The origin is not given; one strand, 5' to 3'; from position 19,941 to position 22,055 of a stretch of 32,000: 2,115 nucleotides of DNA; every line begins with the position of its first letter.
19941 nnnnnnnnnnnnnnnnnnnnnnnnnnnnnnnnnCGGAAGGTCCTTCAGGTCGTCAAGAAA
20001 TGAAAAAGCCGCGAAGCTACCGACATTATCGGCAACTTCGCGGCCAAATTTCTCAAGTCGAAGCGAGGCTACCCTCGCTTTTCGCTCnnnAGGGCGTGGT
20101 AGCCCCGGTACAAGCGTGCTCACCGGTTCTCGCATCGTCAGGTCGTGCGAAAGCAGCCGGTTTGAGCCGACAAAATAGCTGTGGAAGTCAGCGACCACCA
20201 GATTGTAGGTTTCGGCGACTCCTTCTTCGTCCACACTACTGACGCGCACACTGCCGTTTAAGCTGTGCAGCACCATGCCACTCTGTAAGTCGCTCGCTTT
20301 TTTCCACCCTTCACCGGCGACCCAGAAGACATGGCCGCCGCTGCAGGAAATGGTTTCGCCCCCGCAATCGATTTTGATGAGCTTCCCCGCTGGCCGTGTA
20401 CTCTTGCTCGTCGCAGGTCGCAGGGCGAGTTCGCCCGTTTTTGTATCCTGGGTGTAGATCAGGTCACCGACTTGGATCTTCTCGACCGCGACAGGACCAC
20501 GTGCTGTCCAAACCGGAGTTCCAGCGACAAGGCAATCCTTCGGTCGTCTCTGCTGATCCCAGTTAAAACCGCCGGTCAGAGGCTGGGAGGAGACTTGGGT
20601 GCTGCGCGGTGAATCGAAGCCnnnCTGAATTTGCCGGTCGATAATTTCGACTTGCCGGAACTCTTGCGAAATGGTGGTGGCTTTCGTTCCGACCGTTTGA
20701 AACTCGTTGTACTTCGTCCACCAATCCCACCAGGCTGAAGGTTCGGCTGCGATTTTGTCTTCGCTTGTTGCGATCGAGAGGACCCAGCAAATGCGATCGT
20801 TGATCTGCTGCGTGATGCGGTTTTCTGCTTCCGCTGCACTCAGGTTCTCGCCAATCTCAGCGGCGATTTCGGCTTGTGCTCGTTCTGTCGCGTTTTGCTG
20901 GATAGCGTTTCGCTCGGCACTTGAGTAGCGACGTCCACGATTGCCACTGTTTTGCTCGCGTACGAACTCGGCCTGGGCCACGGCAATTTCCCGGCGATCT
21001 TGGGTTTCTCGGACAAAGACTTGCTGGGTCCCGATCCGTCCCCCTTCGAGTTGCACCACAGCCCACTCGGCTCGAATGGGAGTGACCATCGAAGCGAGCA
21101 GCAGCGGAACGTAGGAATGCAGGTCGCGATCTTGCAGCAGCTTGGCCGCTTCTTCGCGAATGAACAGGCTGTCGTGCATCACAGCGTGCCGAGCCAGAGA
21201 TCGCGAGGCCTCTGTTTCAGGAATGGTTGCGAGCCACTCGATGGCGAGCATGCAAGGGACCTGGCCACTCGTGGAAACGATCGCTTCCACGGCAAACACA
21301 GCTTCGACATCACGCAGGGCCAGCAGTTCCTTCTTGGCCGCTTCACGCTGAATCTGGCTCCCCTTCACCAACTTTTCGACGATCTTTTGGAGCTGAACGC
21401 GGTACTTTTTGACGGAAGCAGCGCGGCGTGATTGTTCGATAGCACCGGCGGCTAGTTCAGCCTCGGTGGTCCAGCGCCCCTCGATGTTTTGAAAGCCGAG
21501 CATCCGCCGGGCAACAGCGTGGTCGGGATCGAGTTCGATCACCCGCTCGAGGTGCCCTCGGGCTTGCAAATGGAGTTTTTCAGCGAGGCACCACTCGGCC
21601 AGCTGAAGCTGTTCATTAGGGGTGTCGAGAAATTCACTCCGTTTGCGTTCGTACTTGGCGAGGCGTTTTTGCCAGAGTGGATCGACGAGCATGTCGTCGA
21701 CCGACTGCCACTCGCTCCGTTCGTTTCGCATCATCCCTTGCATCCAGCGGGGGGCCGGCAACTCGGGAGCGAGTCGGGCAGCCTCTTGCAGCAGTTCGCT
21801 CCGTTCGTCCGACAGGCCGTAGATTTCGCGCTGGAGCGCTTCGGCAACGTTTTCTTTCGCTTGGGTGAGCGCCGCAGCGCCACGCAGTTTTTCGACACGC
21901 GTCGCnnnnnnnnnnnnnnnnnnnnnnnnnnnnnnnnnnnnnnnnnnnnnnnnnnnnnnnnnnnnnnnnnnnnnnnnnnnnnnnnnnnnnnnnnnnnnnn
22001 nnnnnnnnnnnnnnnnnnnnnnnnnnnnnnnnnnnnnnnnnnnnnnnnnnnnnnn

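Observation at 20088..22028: Envelope helical-repeat protein ending in a Hint/BIL domain with a 17-residue tail (Hedgehog-like architecture, no toxin module)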

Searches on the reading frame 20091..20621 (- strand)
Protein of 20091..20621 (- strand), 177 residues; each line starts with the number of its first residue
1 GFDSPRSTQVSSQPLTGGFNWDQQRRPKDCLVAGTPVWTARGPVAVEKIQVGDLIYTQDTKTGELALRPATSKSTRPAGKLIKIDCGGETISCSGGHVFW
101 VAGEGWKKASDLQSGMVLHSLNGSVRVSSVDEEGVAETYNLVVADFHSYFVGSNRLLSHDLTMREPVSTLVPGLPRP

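Call 6: search_solved_structures(query=window:20091-20621:-, max_evalue=10, show_alignments=3)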
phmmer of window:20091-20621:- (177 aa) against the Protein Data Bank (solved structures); distinct sequences matched with E-value up to 10: 7.
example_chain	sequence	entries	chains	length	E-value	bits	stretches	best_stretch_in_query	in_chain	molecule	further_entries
2lwy_A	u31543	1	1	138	1.3e-16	64.5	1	30-159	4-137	BACTERIAL INTEIN-LIKE DOMAIN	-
8w20_A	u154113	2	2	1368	7.4e-11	45.7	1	32-154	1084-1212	Intein C-terminal splicing domain-containing protein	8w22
6qaz_A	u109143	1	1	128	0.003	20.9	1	34-159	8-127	cyanophage-like gp41-1 intein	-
6riz_A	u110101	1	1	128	0.016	18.5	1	34-159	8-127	gp41-1 intein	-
6vgv_A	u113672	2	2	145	0.45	13.9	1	88-152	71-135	VidaL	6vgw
3jbd_7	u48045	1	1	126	0.96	12.8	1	84-103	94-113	nanobody VHH PVSP6A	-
6rpp_A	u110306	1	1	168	1.3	12.4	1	56-129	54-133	Cell division control protein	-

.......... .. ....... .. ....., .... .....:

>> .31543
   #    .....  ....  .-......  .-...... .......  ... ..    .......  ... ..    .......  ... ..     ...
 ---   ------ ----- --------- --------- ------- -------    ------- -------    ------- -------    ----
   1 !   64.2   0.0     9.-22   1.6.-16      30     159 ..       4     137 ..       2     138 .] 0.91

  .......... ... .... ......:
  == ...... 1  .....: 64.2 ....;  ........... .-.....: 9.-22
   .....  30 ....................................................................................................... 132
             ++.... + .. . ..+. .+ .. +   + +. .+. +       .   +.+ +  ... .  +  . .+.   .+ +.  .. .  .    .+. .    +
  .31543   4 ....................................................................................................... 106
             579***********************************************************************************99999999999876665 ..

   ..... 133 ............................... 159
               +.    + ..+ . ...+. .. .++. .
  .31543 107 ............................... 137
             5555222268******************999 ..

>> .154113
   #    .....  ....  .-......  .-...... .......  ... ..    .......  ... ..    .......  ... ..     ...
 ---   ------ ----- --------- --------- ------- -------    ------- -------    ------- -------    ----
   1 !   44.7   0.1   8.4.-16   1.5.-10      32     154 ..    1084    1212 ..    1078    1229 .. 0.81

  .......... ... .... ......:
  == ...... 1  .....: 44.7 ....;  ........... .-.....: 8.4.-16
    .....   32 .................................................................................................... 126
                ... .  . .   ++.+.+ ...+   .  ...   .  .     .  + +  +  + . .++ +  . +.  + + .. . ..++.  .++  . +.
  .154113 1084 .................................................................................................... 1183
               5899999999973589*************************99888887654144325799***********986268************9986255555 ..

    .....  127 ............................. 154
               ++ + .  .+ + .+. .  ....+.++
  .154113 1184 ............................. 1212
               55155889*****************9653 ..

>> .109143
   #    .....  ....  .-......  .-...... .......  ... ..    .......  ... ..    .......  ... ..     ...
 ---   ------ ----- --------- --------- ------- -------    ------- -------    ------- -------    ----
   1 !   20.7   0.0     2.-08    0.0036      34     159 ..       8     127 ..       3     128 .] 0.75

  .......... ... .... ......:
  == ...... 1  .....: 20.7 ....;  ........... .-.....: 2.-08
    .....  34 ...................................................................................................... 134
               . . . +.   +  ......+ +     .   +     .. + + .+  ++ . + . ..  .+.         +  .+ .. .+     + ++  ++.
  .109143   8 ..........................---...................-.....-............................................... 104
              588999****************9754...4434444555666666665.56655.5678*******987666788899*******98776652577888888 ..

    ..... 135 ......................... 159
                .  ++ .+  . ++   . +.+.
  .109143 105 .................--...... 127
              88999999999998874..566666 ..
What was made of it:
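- On A-type BIL / PT-HINT (PF07591): 2LWY matches at E=1.3e-16 (call 6). It aligns with the terminal position of 2LWY (call 6).
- Checked: PDB 2LWY, the bacterial intein-like domain, matches at E=1.3e-16 (call 6).
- The family shares the A-type BIL block-F signature Y-N-[LF]-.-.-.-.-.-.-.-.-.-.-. with 2LWY (call 6).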

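Call 64: find_homologous_proteins(query=A4, max_evalue=0.00001)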
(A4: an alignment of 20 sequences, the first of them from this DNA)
Query A4 (20 sequences) (153 aa, profile of the alignment): 530 proteins with E <= 0.00001 among 5261 candidates; the best 120 are listed.
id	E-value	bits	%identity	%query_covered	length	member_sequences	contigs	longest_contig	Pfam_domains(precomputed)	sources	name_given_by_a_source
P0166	1.5e-66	241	58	95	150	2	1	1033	PF07591.16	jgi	jgi:hypothetical protein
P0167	1.1e-65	238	58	95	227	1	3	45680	PF07591.16,PF13403.12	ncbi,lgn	-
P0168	1.2e-65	238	59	97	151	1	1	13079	PF07591.16,PF13403.12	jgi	jgi:hypothetical protein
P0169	1.4e-65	238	58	95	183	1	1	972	PF07591.16,PF13403.12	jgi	jgi:hypothetical protein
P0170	1.6e-65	237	58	97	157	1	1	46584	PF07591.16,PF13403.12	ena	-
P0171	1.8e-65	237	53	95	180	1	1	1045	PF07591.16,PF13403.12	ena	-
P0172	2.5e-65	237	57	95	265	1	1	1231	PF07591.16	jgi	jgi:hypothetical protein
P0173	4.9e-65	236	52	97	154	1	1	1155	PF07591.16,PF13403.12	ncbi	-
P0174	1.4e-64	234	53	95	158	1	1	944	PF07591.16,PF13403.12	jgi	jgi:hypothetical protein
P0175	1.1e-63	231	57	95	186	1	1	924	PF07591.16,PF13403.12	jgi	jgi:hypothetical protein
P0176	1.8e-63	231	48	98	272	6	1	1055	PF07591.16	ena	-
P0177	1.8e-63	231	59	95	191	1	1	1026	PF07591.16,PF13403.12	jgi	-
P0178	3.5e-63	230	54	95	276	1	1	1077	PF07591.16,PF13403.12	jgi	jgi:hypothetical protein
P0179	5.5e-63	229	60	95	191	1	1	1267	PF07591.16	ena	-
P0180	7.3e-63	229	52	95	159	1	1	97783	PF07591.16,PF13403.12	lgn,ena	-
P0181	2.8e-62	227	55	95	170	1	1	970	PF07591.16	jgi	jgi:hypothetical protein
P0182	4.5e-62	226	53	95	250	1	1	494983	PF07591.16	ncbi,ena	-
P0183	4.5e-62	226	54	95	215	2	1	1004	PF07591.16,PF13403.12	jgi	-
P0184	5.5e-62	226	54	95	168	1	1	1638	PF07591.16,PF13403.12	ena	-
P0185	7.8e-62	225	53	97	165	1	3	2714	PF07591.16,PF13403.12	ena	-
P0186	8.4e-62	225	52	95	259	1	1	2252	PF07591.16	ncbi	ncbi:MAG: polymorphic toxin-type HINT domain-containing protein, partial [Planctomycetota bacterium]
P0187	8.6e-62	225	53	98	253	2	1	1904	PF07591.16,PF13403.12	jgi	jgi:hypothetical protein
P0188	2.1e-61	224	50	96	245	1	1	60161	PF07591.16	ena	-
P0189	2.9e-61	224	52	95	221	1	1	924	PF07591.16,PF13403.12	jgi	jgi:hypothetical protein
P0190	3.9e-61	223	55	90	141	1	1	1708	PF07591.16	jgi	jgi:hypothetical protein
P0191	5.1e-61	223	52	95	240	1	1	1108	PF07591.16,PF13403.12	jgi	jgi:hypothetical protein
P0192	7.0e-61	222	50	97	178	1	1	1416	PF07591.16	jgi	-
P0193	7.7e-61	222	60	95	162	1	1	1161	PF07591.16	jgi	jgi:hypothetical protein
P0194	1.0e-60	222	51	95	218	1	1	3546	PF07591.16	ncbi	ncbi:MAG: polymorphic toxin-type HINT domain-containing protein [Planctomycetaceae bacterium]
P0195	1.1e-60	222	49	96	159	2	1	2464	PF07591.16,PF13403.12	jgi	jgi:hypothetical protein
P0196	1.2e-60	222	51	97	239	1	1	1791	PF07591.16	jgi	jgi:hypothetical protein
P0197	1.6e-60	221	48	95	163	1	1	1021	PF07591.16,PF01079.26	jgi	jgi:hypothetical protein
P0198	3.1e-60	220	57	90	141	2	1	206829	PF07591.16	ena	-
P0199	3.3e-60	220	49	96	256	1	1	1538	PF07591.16,PF13403.12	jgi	jgi:hypothetical protein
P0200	3.3e-60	220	49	96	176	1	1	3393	PF07591.16,PF13403.12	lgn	-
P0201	3.4e-60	220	54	90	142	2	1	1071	PF07591.16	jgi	jgi:hypothetical protein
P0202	3.8e-60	220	50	95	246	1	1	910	PF07591.16,PF13403.12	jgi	jgi:hypothetical protein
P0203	3.9e-60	220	51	97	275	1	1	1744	PF07591.16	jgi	jgi:hypothetical protein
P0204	4.0e-60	220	48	95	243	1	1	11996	PF07591.16,PF13403.12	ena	-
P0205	4.6e-60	220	54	95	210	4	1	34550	PF07591.16,PF13403.12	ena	-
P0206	8.7e-60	219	47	98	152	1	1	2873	PF07591.16,PF13403.12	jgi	jgi:intein/homing endonuclease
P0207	9.0e-60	219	46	95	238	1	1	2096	PF07591.16,PF13403.12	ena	-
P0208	1.0e-59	219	46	95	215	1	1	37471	PF07591.16,PF13403.12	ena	-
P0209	1.1e-59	218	47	98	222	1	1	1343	PF07591.16,PF13403.12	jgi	jgi:hypothetical protein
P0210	1.2e-59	218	52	96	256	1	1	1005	PF07591.16,PF13403.12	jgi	jgi:hypothetical protein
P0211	1.4e-59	218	48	97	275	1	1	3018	PF07591.16,PF13403.12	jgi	jgi:hypothetical protein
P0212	1.6e-59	218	49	96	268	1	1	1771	PF07591.16,PF13403.12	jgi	jgi:hypothetical protein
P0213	1.7e-59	218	47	97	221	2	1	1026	PF07591.16,PF13403.12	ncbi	-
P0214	1.8e-59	218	42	95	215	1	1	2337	PF07591.16,PF13403.12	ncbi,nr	ncbi:MAG: HINT domain-containing protein, partial [Planctomycetes bacterium]|nr:HINT domain-containi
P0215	2.2e-59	217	45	95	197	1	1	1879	PF07591.16,PF13403.12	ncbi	ncbi:MAG TPA: polymorphic toxin-type HINT domain-containing protein, partial [Lacipirellulaceae bact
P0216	2.6e-59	217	43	99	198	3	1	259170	PF07591.16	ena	-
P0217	3.2e-59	217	48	95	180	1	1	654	PF07591.16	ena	-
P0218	3.8e-59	217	49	97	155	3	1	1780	PF07591.16,PF13403.12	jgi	-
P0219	4.1e-59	217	46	97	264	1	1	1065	PF07591.16,PF13403.12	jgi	-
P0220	4.2e-59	217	45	95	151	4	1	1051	PF07591.16,PF13403.12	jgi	jgi:hypothetical protein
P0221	4.7e-59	216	44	94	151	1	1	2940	PF07591.16,PF13403.12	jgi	jgi:intein/homing endonuclease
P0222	5.7e-59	216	53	95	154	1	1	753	PF07591.16,PF13403.12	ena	-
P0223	7.4e-59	216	45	95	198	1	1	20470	PF07591.16,PF13403.12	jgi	jgi:hypothetical protein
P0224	7.5e-59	216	51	97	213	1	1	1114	PF07591.16,PF13403.12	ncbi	-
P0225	9.0e-59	215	40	95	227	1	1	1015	PF07591.16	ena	-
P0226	9.3e-59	215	48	95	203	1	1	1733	PF07591.16,PF13403.12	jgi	jgi:hypothetical protein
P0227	9.8e-59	215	43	95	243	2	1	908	PF07591.16,PF13403.12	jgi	jgi:hypothetical protein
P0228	1.3e-58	215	45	98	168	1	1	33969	PF07591.16,PF01079.26,PF13403.12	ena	-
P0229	1.6e-58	215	46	96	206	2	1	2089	PF07591.16,PF13403.12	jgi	jgi:hypothetical protein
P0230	2.1e-58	214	44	96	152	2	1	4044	PF07591.16,PF13403.12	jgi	jgi:intein/homing endonuclease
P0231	2.1e-58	214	49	95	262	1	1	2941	PF07591.16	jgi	jgi:hypothetical protein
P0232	2.2e-58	214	45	97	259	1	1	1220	PF07591.16,PF13403.12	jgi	jgi:hypothetical protein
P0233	2.2e-58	214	42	95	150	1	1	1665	PF07591.16,PF13403.12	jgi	jgi:hypothetical protein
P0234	2.9e-58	214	49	96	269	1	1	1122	PF07591.16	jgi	jgi:hypothetical protein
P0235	3.9e-58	213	53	96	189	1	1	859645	PF07591.16,PF13403.12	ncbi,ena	-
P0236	4.4e-58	213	44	96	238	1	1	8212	PF07591.16,PF13403.12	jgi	jgi:hypothetical protein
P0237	4.7e-58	213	54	84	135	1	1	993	PF07591.16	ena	-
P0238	5.4e-58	213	51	90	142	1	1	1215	PF07591.16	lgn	-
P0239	5.7e-58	213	50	95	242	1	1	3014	PF07591.16,PF13403.12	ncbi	ncbi:MAG: polymorphic toxin-type HINT domain-containing protein, partial [Deltaproteobacteria bacter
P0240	5.7e-58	213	45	97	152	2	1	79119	PF07591.16,PF13403.12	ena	-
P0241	6.5e-58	213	45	97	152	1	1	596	PF07591.16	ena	-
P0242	7.2e-58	213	47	95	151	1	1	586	PF07591.16,PF13403.12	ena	-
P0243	8.0e-58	212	45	95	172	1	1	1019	PF07591.16,PF13403.12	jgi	jgi:hypothetical protein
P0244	8.3e-58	212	50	95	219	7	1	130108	PF07591.16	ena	-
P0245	9.3e-58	212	51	95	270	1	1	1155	PF07591.16,PF13403.12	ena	-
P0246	9.3e-58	212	45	97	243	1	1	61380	PF07591.16,PF13403.12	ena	-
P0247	9.3e-58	212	45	97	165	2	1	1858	PF07591.16,PF13403.12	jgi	jgi:hypothetical protein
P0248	9.8e-58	212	39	95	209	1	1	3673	PF07591.16,PF13403.12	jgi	jgi:hypothetical protein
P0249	1.0e-57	212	47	97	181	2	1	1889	PF07591.16,PF13403.12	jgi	jgi:hypothetical protein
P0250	1.1e-57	212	48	95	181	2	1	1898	PF07591.16,PF13403.12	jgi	jgi:hypothetical protein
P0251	1.2e-57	212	48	99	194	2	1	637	PF07591.16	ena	-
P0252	1.3e-57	212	43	95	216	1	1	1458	PF07591.16,PF13403.12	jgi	jgi:hypothetical protein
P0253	1.5e-57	211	47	97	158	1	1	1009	PF07591.16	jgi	jgi:hypothetical protein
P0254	1.6e-57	211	51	97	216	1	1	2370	PF07591.16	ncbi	ncbi:MAG: polymorphic toxin-type HINT domain-containing protein [Planctomycetaceae bacterium]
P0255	1.7e-57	211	43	97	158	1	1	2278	PF07591.16,PF13403.12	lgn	-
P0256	1.7e-57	211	51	96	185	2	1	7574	PF07591.16,PF13403.12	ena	-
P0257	2.0e-57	211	43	97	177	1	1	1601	PF07591.16,PF13403.12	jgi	-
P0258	2.0e-57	211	49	95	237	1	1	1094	PF07591.16,PF13403.12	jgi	jgi:hypothetical protein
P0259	2.1e-57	211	41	95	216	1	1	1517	PF07591.16,PF13403.12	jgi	jgi:hypothetical protein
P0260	2.2e-57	211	42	95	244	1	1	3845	PF07591.16,PF13403.12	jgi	-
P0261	2.6e-57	211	46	95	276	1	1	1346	PF07591.16,PF13403.12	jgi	jgi:hypothetical protein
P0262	3.5e-57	210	47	95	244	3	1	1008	PF07591.16,PF01079.26,PF13403.12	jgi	jgi:hypothetical protein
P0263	4.0e-57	210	45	97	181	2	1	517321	PF07591.16,PF13403.12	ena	-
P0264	4.3e-57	210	43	95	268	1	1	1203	PF07591.16,PF13403.12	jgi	jgi:hypothetical protein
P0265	4.4e-57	210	43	97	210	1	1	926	PF07591.16,PF13403.12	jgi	jgi:hypothetical protein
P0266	4.4e-57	210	56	95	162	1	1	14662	PF07591.16,PF13403.12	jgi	jgi:hypothetical protein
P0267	4.6e-57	210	46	95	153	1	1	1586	PF07591.16,PF13403.12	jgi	jgi:Pretoxin HINT domain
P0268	4.8e-57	210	44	94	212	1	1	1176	PF07591.16,PF13403.12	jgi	-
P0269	5.0e-57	210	48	99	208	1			PF07591.16,PF13403.12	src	-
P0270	5.6e-57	210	47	95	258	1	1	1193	PF07591.16,PF13403.12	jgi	jgi:hypothetical protein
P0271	7.0e-57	209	42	99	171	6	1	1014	PF07591.16,PF13403.12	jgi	-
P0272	7.4e-57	209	49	97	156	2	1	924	PF07591.16,PF13403.12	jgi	-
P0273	8.1e-57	209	42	95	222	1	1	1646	PF07591.16,PF13403.12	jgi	jgi:hypothetical protein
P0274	8.6e-57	209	48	95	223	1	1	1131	PF07591.16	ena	-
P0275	8.8e-57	209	47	95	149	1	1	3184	PF07591.16,PF13403.12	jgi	jgi:hypothetical protein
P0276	1.2e-56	209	54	95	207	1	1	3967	PF07591.16,PF13403.12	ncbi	-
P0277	1.3e-56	208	52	95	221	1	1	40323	PF07591.16,PF13403.12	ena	-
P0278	1.7e-56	208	46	100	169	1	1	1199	PF07591.16,PF13403.12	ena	-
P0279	1.8e-56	208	49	97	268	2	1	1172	PF07591.16,PF13403.12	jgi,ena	-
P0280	1.8e-56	208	47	95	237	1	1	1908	PF07591.16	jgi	jgi:hypothetical protein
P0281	1.9e-56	208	46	95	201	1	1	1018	PF07591.16,PF13403.12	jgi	jgi:hypothetical protein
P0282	2.1e-56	208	43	97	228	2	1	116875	PF07591.16,PF13403.12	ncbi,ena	-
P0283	2.2e-56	208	49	95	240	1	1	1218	PF07591.16,PF01079.26,PF13403.12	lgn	-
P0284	2.2e-56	208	42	99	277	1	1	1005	PF07591.16,PF13403.12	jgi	jgi:hypothetical protein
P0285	2.2e-56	208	45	96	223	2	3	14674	PF07591.16,PF13403.12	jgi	jgi:hypothetical protein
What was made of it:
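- PGAP names relatives 'polymorphic toxin-type HINT domain-containing protein' (call 64).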

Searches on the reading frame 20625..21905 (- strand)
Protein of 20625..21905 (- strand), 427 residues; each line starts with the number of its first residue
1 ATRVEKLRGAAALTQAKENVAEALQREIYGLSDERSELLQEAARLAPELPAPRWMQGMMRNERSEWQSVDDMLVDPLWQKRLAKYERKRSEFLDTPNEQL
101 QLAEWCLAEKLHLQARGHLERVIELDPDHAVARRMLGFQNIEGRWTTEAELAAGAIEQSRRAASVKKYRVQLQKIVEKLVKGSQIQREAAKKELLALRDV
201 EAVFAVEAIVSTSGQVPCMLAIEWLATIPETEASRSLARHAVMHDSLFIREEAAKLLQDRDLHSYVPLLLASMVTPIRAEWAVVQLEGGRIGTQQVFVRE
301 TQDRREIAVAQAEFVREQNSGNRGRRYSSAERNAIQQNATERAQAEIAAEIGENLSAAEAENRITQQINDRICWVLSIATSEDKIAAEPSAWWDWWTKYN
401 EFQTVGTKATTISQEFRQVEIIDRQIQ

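Call 58: search_solved_structures(query=window:20625-21905:-, max_evalue=10)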
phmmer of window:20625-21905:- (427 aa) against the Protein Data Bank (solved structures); distinct sequences matched with E-value up to 10: 3.
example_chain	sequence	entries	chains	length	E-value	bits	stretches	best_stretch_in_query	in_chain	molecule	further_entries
8i3f_A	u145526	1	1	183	0.46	12.8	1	79-114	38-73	Chromatin modification-related protein EAF3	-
8i3g_A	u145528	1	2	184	0.46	12.7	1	79-114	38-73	Chromatin modification-related protein EAF3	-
7yi0_C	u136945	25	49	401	1.3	11.3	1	79-114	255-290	Chromatin modification-related protein EAF3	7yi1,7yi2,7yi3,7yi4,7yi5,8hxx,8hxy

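Call 73: find_related_loci(query=A6, collection=metagenome_contigs, flank=3000)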
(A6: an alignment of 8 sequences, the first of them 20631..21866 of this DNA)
Query A6 (412 aa) in metagenome_contigs; peptide patterns used: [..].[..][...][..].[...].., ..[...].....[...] (x = any residue, [..] = any of these).
600 stretches matched a pattern (row limit reached: there are more); 47 encode a relative of the query (tblastn E <= 1e-3); 47 distinct loci.
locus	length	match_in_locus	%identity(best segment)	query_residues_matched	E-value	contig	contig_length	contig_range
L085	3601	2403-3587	36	3-411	9e-68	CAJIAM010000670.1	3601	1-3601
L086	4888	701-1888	32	2-411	5e-63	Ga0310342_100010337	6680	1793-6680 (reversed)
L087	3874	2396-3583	32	2-411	5e-63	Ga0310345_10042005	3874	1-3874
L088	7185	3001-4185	33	3-411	1e-61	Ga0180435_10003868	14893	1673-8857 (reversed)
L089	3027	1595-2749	35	3-395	5e-61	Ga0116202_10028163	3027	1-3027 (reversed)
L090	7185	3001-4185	36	3-411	4e-60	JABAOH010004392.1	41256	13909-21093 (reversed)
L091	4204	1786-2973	33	2-411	8e-60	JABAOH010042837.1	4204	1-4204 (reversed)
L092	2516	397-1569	33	3-409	6e-60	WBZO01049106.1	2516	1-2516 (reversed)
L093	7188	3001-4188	33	2-411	8e-59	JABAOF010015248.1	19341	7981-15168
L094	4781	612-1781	34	7-411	9e-59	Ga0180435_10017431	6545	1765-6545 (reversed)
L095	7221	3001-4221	33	2-403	3e-55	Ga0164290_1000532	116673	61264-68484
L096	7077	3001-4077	36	3-376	8e-55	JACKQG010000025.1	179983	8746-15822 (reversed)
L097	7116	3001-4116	33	2-393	1e-51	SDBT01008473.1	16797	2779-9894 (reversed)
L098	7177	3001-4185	32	3-411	6e-51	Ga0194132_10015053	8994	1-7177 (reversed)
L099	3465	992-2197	30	4-411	1e-48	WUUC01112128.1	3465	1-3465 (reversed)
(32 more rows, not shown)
